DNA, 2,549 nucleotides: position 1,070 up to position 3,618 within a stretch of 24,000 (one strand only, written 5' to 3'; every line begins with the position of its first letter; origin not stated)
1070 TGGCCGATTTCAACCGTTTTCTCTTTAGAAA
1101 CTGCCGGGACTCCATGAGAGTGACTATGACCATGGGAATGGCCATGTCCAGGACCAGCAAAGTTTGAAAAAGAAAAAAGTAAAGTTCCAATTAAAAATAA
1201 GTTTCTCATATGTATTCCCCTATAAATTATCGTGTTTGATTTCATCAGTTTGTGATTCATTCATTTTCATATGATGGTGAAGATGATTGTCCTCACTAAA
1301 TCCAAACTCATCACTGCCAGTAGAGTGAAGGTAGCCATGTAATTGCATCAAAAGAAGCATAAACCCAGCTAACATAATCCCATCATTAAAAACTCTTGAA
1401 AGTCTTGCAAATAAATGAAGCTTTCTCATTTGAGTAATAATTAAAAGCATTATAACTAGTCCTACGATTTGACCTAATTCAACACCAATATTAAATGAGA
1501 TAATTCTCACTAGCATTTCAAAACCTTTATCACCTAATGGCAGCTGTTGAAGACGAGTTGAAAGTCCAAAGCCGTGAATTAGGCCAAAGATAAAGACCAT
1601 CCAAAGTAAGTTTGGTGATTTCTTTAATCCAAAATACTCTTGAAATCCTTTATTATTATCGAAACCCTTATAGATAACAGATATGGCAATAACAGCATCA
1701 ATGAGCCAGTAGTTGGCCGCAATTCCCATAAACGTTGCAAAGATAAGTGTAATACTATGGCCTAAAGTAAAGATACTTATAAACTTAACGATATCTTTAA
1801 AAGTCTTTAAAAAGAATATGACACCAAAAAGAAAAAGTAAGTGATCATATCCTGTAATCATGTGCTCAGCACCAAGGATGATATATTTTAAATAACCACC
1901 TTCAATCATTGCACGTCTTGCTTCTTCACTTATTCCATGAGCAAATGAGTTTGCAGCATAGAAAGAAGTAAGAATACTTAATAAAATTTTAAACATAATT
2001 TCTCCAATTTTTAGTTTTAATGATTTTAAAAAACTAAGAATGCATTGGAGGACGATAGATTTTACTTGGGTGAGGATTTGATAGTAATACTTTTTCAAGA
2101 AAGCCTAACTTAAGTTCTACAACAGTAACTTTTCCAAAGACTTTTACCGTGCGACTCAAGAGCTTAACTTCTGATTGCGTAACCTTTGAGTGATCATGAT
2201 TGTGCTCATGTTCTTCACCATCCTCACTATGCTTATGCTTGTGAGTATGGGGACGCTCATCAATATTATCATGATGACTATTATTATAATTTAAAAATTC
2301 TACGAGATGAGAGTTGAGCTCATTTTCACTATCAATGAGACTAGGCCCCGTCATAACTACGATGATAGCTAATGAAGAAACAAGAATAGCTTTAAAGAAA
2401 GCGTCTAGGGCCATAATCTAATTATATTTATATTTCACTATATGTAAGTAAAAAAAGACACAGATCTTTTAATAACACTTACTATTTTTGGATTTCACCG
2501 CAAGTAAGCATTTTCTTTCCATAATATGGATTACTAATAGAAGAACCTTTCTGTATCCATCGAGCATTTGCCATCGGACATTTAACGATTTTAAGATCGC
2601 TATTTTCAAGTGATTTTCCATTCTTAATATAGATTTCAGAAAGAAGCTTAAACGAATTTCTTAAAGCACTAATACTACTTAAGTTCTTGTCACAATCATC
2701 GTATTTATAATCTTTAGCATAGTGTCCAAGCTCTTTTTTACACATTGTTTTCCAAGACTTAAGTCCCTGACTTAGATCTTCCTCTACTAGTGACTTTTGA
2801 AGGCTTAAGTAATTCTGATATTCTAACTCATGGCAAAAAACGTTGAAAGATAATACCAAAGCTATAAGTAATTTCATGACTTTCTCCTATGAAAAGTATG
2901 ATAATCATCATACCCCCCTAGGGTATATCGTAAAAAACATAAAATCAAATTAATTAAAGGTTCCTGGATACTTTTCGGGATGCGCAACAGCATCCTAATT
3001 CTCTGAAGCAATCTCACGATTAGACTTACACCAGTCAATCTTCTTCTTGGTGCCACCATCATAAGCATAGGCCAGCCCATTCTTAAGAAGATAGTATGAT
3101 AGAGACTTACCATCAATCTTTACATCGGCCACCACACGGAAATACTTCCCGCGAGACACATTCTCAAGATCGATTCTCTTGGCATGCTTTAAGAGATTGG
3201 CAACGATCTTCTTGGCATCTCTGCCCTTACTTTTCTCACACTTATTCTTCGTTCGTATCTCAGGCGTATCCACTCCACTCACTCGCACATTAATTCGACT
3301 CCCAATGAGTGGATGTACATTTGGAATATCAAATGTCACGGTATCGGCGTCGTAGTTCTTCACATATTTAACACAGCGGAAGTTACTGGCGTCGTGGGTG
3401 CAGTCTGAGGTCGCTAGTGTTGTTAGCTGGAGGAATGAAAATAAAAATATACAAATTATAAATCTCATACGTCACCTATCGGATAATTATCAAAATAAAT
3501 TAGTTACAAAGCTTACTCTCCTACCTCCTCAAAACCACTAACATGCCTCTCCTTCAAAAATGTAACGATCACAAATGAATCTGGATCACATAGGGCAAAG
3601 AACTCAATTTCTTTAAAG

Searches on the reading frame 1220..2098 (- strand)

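Call 18: search_protein_families(library=pfam, proteins=[window:1220-2098:-], max_evalue=0.01)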
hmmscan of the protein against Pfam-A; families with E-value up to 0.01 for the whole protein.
window:1220-2098:- (292 aa): 1 family
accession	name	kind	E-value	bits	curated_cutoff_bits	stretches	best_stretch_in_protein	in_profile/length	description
PF13795.12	HupE_UreJ_2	-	3.2e-48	163.8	24.5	1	72-226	1-154/156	HupE / UreJ protein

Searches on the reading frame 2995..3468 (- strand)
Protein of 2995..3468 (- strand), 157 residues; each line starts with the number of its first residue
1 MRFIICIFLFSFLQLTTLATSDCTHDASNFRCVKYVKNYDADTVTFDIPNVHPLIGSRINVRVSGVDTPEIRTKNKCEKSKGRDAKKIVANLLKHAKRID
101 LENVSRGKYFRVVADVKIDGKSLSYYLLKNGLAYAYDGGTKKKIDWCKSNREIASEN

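Call 18: search_protein_families(library=pfam, proteins=[window:2995-3468:-], max_evalue=0.01)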
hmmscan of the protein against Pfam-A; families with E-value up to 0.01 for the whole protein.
window:2995-3468:- (157 aa): 1 family
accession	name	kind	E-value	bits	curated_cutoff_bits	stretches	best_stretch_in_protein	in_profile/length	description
PF00565.23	SNase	-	5e-12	46.6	21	1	60-137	1-78/107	Staphylococcal nuclease homologue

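Call 111: search_protein_families(library=padloc, proteins=[window:2995-3465:-], max_evalue=0.01)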
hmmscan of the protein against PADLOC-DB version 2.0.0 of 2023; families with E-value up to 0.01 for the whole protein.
window:2995-3465:- (156 aa): 1 family
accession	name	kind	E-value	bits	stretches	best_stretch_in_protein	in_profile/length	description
PDLC01096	C3a212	-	6e-05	20.4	1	53-136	63-150/279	SNc+LTD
